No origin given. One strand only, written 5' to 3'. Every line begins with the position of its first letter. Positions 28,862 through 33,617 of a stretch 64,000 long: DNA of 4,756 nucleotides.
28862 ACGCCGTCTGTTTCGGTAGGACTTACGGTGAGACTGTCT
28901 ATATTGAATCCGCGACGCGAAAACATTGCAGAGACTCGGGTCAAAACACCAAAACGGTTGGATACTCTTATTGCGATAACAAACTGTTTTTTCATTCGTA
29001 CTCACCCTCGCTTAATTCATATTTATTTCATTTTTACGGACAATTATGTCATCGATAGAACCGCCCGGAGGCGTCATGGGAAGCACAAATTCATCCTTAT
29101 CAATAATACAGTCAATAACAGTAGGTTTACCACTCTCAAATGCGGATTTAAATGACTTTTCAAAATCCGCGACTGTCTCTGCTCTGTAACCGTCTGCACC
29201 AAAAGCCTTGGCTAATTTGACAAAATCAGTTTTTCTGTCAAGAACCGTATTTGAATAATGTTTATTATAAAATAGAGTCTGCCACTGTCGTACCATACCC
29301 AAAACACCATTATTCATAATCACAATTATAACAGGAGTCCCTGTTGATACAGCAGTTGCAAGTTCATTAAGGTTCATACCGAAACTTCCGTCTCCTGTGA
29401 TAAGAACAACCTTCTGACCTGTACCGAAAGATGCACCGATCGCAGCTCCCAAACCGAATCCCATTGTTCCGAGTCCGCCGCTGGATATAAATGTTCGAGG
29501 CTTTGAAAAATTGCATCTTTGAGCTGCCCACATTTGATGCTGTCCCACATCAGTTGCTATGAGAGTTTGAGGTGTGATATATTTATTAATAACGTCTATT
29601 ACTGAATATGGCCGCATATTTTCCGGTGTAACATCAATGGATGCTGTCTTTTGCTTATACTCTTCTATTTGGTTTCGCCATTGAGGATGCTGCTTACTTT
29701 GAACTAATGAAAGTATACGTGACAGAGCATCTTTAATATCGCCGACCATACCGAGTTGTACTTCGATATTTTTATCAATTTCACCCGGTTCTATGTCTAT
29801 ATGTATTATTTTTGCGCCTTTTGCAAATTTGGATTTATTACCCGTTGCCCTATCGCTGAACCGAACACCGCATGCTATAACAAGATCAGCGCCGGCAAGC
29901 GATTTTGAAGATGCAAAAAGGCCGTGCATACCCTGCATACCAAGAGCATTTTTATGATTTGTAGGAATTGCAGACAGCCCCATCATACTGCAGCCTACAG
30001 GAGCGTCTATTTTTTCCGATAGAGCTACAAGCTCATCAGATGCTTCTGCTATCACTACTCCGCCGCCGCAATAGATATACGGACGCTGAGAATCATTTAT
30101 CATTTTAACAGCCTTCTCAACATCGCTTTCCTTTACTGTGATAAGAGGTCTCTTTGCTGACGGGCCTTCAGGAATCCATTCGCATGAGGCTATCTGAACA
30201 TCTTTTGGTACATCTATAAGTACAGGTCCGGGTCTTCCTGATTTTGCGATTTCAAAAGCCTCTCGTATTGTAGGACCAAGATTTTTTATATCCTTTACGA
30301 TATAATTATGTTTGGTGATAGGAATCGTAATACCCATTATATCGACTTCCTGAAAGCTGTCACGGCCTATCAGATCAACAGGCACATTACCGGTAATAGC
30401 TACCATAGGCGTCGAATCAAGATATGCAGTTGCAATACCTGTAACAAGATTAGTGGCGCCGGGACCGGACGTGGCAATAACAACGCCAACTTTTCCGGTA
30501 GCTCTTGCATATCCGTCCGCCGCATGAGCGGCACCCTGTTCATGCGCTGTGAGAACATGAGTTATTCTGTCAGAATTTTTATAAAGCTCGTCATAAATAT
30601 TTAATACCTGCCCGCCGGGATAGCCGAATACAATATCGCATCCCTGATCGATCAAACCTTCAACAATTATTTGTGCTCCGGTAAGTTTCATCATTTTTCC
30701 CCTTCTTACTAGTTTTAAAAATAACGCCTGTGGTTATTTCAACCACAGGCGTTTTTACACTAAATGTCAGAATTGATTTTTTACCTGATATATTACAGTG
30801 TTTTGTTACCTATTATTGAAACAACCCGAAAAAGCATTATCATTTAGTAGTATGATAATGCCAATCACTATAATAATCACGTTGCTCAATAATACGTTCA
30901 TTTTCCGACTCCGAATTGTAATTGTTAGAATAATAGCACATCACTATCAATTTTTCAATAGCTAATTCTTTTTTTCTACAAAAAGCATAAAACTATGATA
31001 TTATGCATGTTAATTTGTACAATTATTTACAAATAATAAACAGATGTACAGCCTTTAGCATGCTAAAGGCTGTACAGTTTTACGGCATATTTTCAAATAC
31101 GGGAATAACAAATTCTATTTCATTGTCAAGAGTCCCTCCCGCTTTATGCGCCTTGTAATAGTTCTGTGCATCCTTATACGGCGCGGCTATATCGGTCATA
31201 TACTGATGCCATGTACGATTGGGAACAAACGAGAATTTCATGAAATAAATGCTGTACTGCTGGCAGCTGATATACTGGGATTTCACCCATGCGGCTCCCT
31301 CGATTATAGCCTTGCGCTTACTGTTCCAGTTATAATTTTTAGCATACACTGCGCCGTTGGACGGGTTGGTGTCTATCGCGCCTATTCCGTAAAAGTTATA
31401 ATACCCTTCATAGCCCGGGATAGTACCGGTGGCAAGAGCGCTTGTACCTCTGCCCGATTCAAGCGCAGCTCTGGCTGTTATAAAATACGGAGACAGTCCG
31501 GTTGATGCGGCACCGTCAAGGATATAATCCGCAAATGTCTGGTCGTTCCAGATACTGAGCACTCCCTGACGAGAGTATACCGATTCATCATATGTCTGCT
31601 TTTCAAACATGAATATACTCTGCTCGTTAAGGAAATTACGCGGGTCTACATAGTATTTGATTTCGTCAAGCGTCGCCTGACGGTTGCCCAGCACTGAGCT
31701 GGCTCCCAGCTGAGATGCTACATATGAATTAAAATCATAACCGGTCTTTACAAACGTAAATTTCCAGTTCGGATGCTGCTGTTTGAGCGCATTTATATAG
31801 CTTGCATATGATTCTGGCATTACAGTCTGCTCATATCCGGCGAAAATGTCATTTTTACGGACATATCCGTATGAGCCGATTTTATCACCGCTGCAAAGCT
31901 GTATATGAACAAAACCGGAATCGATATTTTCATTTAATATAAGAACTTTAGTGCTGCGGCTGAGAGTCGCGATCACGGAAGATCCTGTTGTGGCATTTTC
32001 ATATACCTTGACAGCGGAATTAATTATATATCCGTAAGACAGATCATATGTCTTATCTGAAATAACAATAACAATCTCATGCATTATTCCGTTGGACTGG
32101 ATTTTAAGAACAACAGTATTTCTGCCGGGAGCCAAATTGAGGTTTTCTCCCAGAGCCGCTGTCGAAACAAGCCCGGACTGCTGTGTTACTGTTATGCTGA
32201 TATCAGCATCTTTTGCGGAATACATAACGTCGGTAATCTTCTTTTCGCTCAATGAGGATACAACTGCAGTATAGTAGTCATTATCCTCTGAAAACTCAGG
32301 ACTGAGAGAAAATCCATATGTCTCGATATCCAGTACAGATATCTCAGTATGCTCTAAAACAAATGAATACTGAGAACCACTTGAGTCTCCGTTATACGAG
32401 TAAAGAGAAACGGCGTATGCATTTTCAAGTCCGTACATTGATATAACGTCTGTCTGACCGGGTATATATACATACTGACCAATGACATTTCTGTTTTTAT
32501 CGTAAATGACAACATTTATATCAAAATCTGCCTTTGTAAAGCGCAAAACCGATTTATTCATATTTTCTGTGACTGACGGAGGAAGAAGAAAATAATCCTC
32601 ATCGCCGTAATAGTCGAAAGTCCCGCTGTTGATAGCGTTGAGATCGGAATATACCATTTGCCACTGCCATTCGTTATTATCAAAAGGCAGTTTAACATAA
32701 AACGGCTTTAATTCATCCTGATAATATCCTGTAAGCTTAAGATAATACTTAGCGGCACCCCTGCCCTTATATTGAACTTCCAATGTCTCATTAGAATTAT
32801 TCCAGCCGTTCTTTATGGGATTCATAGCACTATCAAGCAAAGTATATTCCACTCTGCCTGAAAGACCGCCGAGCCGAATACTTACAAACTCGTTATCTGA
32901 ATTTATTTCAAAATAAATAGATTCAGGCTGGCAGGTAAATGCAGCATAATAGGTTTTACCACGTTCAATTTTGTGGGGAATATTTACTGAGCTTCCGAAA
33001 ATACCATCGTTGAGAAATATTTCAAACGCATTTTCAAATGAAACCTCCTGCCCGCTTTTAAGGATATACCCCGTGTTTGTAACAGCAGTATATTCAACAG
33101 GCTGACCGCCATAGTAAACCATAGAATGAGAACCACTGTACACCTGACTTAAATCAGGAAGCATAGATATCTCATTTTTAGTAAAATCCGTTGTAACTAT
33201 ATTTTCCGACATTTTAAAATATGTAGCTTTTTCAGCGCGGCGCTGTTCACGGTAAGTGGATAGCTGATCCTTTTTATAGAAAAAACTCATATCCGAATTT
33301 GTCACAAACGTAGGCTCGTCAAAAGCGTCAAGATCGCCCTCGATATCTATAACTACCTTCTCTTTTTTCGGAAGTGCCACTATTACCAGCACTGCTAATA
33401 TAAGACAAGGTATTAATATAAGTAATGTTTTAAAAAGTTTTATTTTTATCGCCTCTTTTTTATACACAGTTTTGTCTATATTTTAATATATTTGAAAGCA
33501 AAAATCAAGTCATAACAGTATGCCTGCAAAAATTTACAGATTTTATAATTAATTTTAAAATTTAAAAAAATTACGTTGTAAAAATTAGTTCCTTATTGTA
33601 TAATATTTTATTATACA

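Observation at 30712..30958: Leader-peptide attenuator (31 codons, 14 Ile/Leu/Val) controlling a ~12 kb ilv-leu operon, where a T-box would be expected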

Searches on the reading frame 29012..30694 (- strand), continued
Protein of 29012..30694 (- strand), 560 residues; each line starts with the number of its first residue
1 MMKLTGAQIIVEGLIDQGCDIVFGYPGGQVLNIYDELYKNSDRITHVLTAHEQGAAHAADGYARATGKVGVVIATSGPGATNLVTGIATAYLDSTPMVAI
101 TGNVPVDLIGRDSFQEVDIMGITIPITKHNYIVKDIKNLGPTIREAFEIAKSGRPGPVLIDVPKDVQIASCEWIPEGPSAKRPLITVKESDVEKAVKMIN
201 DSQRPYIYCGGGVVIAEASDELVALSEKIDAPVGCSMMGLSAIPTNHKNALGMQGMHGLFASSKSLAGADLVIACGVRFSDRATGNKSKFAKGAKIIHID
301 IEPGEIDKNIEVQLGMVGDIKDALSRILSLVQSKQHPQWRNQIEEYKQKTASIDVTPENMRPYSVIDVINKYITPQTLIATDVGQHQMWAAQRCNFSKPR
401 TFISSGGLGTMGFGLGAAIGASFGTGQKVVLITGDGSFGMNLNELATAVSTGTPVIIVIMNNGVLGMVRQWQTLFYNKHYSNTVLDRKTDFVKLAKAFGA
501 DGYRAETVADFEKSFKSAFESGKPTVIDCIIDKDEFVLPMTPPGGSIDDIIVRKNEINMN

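Call 39: find_related_loci(query=window:29012-30694:-, collection=metagenome_contigs, flank=700)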
Query window:29012-30694:- (560 aa) in metagenome_contigs; peptide patterns used: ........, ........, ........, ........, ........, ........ (x = any residue, [..] = any of these).
600 stretches matched a pattern (row limit reached: there are more); 598 encode a relative of the query (tblastn E <= 1e-3); the best 80 are kept; 80 distinct loci.
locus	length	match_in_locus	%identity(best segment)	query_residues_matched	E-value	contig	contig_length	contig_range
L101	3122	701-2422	63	2-551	0e+0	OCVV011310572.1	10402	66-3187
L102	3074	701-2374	62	1-553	0e+0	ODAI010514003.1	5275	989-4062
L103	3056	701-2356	59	2-553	0e+0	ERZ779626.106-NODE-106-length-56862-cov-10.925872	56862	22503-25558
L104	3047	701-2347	59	3-552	0e+0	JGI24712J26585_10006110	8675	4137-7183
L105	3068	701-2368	58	2-558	0e+0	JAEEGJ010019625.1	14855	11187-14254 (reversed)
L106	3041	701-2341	58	2-550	0e+0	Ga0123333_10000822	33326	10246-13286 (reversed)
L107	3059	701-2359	57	1-553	0e+0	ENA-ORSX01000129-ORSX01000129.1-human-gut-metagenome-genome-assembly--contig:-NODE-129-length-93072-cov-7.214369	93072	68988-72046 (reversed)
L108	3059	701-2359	57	1-553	0e+0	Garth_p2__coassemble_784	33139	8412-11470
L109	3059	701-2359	56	2-552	0e+0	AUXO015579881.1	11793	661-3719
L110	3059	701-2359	56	2-552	0e+0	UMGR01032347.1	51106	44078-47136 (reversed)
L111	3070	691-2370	55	2-560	0e+0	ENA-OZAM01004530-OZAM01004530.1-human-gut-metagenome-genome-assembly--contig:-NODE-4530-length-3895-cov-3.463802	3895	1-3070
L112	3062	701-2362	55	1-552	0e+0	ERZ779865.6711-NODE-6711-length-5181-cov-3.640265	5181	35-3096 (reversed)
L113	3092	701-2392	55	1-560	0e+0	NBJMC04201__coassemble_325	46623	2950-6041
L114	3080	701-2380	55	2-560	0e+0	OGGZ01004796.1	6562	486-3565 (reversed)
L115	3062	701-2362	56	2-553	0e+0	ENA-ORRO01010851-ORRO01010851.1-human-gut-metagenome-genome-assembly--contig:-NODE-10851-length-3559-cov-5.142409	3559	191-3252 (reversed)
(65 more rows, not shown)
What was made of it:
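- Tried and rejected: Metagenome scan with IlvB (call 39).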

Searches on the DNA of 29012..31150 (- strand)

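Call 4: search_rna_families(source=window, start=30600, end=31150, threshold=evalue, max_evalue=10, show_alignments=3)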
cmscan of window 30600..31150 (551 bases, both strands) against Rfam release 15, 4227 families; matches with E-value up to 10: 29.
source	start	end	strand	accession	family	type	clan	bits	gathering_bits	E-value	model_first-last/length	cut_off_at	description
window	30680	30762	+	RF04312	trpB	Cis-reg;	-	27.1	59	0.12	1-107/107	no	trpB ncRNA motif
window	30690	30756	+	RF01459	rliE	Gene; sRNA;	-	24.6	90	0.076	117-182/222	no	Listeria sRNA rliE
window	30713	30795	-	RF02969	DUF3800-I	Gene; sRNA;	-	21.3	44.2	0.77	1-115/115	no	DUF3800-I RNA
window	30852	30941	-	RF04327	snoMe28S-A3420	Gene; snRNA; snoRNA; CD-box;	-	21.3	60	5.4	1-98/98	no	Drosophila C/D box small nucleolar RNA snoMe28S-A3420 family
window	30721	30859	-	RF01601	plasmodium_snoR26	Gene; snRNA; snoRNA; CD-box;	-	20.6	50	7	1-160/160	no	small nucleolar RNA snoR26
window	31045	31076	-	RF04099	MIR837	Gene; miRNA;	-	20.5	117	0.18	1-122/122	no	MIR837 microRNA precursor family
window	31045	31076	+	RF04099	MIR837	Gene; miRNA;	-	20.5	117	0.18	1-122/122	no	MIR837 microRNA precursor family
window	30717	30784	-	RF00506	Thr_leader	Cis-reg; leader;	-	19.4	55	0.36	1-118/118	no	Threonine operon leader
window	30719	30799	-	RF02618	SSRC34_2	Gene; sRNA;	-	19.2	48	1.4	1-125/125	no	Streptococcus sRNA 34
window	30720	30850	-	RF01821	RsaH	Gene; sRNA;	-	19.2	50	1.4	1-123/123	no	RNA Staph. aureus H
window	30773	30843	-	RF01823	rspL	Gene; sRNA;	-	17.7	37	3.9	1-89/89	no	rpsL sRNA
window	31007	31076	+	RF01494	rliD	Gene; antisense;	-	17.6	50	0.013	1-327/327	no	Listeria sRNA rliD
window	30981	31090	+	RF02729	JA01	Gene; sRNA;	-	16.9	111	3.9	1-153/153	no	Aggregatibacter sRNA JA01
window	30715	30762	+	RF00854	mir-5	Gene; miRNA;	-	16.8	75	2.2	1-70/70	no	mir-5 microRNA precursor family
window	30974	31083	-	RF03155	TD-1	Cis-reg;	CL00124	16.7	64.5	3.6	1-120/120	no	TD-1 RNA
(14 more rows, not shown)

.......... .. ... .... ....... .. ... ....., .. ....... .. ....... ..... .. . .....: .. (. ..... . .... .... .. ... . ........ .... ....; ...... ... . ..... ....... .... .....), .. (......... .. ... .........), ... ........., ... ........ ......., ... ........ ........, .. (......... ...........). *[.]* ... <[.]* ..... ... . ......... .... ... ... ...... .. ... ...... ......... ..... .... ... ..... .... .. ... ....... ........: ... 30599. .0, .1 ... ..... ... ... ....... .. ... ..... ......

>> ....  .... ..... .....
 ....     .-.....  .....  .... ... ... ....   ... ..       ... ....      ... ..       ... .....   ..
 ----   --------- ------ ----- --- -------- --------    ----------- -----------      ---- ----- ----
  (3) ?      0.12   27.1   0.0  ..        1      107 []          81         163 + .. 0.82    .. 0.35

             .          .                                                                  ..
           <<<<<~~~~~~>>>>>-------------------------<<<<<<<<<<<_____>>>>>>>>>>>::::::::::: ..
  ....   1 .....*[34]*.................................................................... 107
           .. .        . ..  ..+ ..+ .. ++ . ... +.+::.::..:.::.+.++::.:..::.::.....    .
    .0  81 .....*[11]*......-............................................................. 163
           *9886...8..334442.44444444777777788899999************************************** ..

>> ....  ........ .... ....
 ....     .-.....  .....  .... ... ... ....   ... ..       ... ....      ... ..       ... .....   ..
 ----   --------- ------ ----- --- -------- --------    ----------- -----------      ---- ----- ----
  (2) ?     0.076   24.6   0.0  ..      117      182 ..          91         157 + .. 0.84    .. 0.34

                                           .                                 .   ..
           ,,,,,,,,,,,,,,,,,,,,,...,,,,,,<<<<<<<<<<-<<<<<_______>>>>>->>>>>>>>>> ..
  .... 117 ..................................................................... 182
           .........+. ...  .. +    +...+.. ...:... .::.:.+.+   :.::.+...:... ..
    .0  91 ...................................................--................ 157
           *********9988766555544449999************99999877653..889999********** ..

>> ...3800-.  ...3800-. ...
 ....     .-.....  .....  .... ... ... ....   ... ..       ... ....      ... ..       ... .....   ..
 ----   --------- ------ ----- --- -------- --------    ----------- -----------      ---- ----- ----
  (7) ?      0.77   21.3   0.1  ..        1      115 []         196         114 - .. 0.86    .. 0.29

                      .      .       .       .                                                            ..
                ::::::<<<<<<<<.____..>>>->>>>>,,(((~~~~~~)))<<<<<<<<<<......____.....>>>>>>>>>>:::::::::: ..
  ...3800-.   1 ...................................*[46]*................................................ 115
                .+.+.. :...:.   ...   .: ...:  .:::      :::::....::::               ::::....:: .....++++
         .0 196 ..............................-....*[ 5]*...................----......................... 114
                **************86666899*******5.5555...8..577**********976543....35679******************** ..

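Call 11: search_rna_families(sources=[L001, L002, L003, L004, L005, L006, L007, L008, L009, L010, L011, L012, L013, L014, L015, L016, L017, L018, L019, L020], threshold=gathering)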
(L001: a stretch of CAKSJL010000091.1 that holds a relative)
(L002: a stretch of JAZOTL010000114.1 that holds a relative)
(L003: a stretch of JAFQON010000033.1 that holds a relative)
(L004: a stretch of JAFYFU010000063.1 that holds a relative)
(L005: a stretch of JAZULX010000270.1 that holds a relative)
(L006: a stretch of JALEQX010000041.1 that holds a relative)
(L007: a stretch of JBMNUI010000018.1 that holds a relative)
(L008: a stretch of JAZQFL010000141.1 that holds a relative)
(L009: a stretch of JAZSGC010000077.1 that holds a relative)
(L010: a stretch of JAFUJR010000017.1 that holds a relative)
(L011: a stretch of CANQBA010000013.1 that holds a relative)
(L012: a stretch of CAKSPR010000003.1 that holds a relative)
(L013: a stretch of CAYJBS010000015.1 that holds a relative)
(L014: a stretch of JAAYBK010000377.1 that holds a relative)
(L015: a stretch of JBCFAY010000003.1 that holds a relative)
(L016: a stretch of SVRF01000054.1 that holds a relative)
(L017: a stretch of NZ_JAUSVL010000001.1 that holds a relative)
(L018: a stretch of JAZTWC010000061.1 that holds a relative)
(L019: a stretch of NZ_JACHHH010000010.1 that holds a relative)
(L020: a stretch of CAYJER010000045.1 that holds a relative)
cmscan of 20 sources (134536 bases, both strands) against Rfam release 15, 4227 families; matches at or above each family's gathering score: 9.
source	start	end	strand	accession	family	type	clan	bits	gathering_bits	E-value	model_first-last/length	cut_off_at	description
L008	724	955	+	RF00230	T-box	Cis-reg; leader;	-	129.4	93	4.2e-28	1-219/219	no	T-box leader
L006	2671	2915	+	RF00230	T-box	Cis-reg; leader;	-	118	93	3.6e-25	1-219/219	no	T-box leader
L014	656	906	+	RF00230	T-box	Cis-reg; leader;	-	105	93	8.2e-22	1-219/219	no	T-box leader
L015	18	231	-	RF00230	T-box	Cis-reg; leader;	-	104.5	93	1.1e-21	1-219/219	no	T-box leader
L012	2532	2767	+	RF00230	T-box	Cis-reg; leader;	-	101.3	93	7.3e-21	1-219/219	no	T-box leader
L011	988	1230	+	RF00230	T-box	Cis-reg; leader;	-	98.6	93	3.6e-20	1-219/219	no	T-box leader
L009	967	1219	+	RF00230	T-box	Cis-reg; leader;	-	97.2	93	8.6e-20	1-219/219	no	T-box leader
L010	940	1181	+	RF00230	T-box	Cis-reg; leader;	-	93.9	93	6e-19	1-219/219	no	T-box leader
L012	1281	1353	+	RF00005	tRNA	Gene; tRNA;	CL00001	67.4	29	3.5e-12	1-71/71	no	tRNA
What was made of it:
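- On T-box leader (RF00230): The same model does find T-boxes in relatives, scoring 94-129 bits (call 11).
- Closest known: T-box leader. Same: T-boxes are found at this position in relatives such as L006, L008 and L012 (call 11).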

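Call 65: search_rna_families(sources=[L082, L085, L087, L090, L093, L094, L095, L096, L097, L098, L101, L102, L104, L106, L107, L127, L131], threshold=evalue, max_evalue=0.1)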
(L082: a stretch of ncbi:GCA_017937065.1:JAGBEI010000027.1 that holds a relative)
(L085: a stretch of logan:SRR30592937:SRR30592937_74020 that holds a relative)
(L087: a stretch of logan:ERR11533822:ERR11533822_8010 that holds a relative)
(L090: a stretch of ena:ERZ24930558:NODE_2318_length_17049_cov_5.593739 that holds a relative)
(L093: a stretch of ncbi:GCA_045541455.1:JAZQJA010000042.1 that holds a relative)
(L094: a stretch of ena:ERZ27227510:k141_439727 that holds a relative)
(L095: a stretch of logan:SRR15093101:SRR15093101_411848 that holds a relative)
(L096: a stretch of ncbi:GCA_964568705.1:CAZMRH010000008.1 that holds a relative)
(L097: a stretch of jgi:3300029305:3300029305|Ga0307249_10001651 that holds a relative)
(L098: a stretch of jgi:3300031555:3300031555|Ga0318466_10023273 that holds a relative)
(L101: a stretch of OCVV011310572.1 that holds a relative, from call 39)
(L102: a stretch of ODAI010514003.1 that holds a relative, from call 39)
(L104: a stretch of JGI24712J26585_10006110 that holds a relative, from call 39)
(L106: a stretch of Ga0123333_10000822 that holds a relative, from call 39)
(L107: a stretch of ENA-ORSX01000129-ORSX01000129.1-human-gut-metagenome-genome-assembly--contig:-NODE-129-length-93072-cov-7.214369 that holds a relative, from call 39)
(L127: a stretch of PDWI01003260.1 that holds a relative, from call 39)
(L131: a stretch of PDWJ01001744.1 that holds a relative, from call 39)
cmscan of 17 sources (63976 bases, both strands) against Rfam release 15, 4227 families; matches with E-value up to 0.1: 0.
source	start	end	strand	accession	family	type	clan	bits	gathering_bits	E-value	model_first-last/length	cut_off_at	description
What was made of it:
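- On Curated leader RNA families in Rfam (Thr, Leu, His and Trp leaders, the Lactococcus Leu/Phe leader, ilvB-OMG) and riboswitches, including the ppGpp / ykkC subtype: Nothing reaches E<=0.1 in 17 related loci (call 65).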

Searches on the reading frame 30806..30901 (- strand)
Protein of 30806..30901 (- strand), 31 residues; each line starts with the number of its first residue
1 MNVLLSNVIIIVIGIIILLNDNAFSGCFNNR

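Call 10: find_encoding_contigs(protein=window:30806-30901:-, flank=3000)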
Protein window:30806-30901:- (31 aa): 1 contig read that carries it; 1 place shown.
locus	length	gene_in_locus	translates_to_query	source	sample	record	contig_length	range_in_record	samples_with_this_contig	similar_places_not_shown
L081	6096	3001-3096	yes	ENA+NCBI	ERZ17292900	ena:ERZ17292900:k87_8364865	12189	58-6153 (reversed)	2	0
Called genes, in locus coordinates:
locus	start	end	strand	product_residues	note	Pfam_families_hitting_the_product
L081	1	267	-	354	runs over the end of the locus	PF00254:FKBP_C, PF05698:Trigger_C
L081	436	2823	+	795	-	PF01832:Glucosaminidase (weak)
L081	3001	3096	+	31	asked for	-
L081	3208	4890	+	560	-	PF02776:TPP_enzyme_N, PF00205:TPP_enzyme_M, PF02775:TPP_enzyme_C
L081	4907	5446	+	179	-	PF01842:ACT, PF13291:ACT_4 (faint), PF22629:ACT_AHAS_ss, PF13710:ACT_5, PF10369:ALS_ss_C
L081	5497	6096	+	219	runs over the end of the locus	?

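Call 71: search_protein_families(library=pfam, proteins=[window:30809-30901:-], max_evalue=10)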
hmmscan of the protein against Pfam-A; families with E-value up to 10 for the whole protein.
seq(31 aa): 0 families

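Call 72: search_protein_families(library=ncbifam, proteins=[window:30809-30901:-], max_evalue=10)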
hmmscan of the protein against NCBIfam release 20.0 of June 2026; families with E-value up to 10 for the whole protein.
seq(31 aa): 0 families
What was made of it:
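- No Pfam or NCBIfam family matches (calls 71, 72).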

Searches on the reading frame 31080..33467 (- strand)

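Call 8: search_protein_families(library=pfam, proteins=[window:31080-33467:-])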
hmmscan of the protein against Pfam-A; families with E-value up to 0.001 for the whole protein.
window:31080-33467:- (795 aa): 1 family
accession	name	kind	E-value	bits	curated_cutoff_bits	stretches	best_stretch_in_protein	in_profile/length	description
PF01832.25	Glucosaminidase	-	1.3e-06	29.6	30.2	1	648-739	3-86/123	Mannosyl-glycoprotein endo-beta-N-acetylglucosaminidase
